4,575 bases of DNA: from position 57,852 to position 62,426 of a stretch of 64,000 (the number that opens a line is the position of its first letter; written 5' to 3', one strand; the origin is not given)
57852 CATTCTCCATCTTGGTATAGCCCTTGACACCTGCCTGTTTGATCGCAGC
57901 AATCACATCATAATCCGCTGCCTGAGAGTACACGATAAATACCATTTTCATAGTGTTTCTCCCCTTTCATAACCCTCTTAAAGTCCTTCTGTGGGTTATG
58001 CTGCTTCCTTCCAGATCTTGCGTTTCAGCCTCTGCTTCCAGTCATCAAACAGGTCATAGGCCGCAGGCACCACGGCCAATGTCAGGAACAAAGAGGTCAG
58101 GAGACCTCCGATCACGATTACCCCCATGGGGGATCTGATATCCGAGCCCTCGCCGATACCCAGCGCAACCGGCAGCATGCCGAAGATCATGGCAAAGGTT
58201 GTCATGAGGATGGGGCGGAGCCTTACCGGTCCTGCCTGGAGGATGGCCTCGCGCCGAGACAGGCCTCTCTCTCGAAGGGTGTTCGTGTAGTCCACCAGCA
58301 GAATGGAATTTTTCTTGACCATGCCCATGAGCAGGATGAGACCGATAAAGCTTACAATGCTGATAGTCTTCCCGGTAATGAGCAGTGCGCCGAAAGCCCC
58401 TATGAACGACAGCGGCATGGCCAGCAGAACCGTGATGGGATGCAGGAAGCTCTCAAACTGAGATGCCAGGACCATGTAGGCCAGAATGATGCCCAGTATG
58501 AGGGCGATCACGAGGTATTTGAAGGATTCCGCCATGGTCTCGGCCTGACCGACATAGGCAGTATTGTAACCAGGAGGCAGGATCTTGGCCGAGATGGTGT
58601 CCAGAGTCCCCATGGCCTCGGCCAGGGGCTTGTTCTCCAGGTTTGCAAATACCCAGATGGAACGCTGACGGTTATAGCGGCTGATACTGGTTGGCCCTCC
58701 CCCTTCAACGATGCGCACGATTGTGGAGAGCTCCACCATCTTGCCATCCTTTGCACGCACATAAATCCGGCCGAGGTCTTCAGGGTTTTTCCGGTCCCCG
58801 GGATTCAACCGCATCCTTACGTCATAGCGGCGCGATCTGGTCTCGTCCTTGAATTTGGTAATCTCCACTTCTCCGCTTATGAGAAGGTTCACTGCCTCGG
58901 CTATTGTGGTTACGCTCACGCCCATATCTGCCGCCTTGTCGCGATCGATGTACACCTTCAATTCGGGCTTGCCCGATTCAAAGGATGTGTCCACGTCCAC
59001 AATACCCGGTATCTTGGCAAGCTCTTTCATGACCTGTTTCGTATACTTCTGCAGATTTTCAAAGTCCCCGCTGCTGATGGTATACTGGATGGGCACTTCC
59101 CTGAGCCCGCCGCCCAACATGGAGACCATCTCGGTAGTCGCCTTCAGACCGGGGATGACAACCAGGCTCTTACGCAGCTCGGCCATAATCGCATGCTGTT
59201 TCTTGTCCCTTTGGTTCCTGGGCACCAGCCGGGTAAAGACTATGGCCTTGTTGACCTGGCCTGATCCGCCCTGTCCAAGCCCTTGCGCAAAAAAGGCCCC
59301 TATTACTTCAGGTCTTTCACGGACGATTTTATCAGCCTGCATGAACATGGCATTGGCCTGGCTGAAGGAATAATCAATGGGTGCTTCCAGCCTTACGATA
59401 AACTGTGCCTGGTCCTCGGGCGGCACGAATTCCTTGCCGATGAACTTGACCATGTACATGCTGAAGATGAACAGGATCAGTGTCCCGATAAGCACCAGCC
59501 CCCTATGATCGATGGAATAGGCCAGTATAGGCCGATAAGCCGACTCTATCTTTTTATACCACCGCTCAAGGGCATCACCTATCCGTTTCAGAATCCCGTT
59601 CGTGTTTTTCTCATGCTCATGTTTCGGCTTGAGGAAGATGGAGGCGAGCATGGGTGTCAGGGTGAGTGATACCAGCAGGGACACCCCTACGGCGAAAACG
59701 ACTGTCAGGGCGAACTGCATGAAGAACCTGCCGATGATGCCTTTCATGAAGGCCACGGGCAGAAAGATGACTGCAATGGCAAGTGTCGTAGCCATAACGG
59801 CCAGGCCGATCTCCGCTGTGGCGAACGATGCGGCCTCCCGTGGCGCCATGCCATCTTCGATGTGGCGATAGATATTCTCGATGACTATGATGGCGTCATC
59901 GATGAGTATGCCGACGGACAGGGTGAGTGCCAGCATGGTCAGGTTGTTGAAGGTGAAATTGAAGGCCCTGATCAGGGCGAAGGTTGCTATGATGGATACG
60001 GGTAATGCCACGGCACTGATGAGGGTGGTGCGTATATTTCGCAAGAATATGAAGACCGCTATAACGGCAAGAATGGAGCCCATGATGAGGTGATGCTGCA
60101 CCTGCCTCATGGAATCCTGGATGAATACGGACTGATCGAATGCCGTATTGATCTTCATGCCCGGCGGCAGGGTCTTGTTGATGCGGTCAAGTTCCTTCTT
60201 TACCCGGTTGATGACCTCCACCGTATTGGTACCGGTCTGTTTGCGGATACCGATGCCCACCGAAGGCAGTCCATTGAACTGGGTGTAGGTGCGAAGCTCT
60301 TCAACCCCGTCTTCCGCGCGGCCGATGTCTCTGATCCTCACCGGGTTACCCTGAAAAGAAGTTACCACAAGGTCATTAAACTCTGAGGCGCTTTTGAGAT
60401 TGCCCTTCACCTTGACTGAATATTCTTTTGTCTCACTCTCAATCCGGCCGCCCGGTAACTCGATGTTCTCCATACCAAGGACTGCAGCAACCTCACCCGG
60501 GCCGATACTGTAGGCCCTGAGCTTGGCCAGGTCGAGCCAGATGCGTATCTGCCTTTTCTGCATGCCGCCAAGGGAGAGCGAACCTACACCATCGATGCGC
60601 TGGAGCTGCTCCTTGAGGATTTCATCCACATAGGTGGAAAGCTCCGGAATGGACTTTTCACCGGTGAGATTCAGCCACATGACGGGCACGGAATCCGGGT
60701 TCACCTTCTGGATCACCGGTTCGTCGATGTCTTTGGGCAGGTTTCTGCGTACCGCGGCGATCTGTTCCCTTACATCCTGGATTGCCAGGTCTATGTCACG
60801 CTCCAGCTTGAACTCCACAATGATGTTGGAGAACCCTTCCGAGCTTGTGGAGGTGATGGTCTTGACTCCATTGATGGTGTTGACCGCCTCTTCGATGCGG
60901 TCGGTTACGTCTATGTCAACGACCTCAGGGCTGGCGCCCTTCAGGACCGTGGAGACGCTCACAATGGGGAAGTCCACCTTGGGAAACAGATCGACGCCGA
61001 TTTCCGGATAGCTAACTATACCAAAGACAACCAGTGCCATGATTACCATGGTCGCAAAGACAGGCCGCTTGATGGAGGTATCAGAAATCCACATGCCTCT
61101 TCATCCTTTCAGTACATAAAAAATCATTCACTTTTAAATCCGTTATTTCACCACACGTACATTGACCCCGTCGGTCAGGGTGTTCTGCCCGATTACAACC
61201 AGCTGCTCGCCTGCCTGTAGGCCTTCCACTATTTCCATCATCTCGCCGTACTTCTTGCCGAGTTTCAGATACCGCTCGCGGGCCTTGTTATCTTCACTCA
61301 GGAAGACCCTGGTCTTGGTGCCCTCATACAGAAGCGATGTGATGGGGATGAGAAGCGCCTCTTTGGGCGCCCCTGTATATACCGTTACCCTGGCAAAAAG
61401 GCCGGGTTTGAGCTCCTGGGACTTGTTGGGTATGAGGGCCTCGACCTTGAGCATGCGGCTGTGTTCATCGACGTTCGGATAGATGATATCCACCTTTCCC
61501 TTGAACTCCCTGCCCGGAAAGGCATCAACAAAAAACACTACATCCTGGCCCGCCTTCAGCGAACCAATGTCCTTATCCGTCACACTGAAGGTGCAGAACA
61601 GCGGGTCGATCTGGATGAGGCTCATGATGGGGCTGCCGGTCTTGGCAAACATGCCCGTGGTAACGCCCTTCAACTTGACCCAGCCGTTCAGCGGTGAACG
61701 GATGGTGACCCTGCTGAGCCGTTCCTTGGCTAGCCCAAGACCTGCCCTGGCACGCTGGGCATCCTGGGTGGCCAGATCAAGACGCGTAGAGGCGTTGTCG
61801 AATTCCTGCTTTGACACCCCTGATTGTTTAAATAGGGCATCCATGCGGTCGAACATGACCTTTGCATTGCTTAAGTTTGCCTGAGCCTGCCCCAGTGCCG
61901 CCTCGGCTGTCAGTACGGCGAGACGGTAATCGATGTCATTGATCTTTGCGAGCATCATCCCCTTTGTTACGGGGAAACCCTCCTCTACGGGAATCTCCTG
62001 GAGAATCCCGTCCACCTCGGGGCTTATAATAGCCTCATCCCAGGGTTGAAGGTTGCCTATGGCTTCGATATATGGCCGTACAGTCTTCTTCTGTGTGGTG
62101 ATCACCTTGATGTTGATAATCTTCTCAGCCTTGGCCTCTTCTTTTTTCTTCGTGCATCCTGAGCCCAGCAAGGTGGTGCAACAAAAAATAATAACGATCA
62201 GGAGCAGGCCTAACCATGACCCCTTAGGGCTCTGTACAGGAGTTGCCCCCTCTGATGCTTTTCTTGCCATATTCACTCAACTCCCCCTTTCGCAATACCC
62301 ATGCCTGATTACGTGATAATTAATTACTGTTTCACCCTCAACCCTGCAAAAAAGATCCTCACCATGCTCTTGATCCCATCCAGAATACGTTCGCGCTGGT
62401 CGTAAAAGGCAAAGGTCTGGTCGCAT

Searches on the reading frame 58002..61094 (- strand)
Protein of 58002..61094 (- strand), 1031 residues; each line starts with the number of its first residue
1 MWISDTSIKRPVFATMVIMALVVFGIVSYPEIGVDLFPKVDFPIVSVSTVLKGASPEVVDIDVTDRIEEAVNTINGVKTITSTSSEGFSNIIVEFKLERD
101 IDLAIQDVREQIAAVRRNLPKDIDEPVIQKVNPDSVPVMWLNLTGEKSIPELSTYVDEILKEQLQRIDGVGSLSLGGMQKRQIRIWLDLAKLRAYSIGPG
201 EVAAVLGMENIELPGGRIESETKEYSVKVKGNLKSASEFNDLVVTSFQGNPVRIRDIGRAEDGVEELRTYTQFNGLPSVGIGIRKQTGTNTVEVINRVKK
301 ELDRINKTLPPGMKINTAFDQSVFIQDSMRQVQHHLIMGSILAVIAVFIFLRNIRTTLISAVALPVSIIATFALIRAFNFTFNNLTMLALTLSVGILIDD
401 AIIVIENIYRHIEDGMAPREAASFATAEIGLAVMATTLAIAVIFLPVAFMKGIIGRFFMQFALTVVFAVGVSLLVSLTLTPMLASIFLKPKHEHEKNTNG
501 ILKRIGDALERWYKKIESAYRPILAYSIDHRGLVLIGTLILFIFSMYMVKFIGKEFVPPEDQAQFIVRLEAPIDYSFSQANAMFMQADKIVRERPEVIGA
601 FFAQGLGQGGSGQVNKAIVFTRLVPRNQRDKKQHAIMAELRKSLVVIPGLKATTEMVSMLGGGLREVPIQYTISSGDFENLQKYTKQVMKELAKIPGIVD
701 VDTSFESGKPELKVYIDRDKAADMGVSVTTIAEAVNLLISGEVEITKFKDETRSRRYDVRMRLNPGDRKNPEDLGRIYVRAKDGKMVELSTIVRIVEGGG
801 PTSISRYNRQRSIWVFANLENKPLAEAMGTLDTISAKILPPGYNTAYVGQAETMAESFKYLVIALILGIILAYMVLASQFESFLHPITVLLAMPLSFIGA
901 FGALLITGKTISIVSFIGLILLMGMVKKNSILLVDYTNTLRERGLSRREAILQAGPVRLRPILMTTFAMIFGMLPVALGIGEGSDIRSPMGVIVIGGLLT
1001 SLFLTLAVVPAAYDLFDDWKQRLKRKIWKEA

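Call 35: search_protein_families(library=pfam, proteins=[window:58002-61094:-], max_evalue=0.001)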
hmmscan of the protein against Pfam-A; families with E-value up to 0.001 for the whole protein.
window:58002-61094:- (1031 aa): 2 families
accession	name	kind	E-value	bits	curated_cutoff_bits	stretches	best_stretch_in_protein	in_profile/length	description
PF00873.25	ACR_tran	-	3.4e-300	998.8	28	1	3-1016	1-1020/1021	AcrB/AcrD/AcrF family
PF03176.21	MMPL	-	1.4e-13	50.9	20.5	2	291-512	103-329/333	MMPL family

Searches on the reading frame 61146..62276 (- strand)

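Call 35: search_protein_families(library=pfam, proteins=[window:61146-62276:-], max_evalue=0.001)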
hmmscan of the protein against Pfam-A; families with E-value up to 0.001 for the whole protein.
window:61146-62276:- (377 aa): 2 families
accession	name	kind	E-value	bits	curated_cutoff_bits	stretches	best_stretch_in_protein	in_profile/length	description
PF16576.10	HlyD_D23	-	6.7e-31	107.7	30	1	81-295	19-214/214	Barrel-sandwich domain of CusB or HlyD membrane-fusion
PF13437.12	HlyD_3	-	4.5e-18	66.4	22.2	1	191-292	1-106/106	HlyD family secretion protein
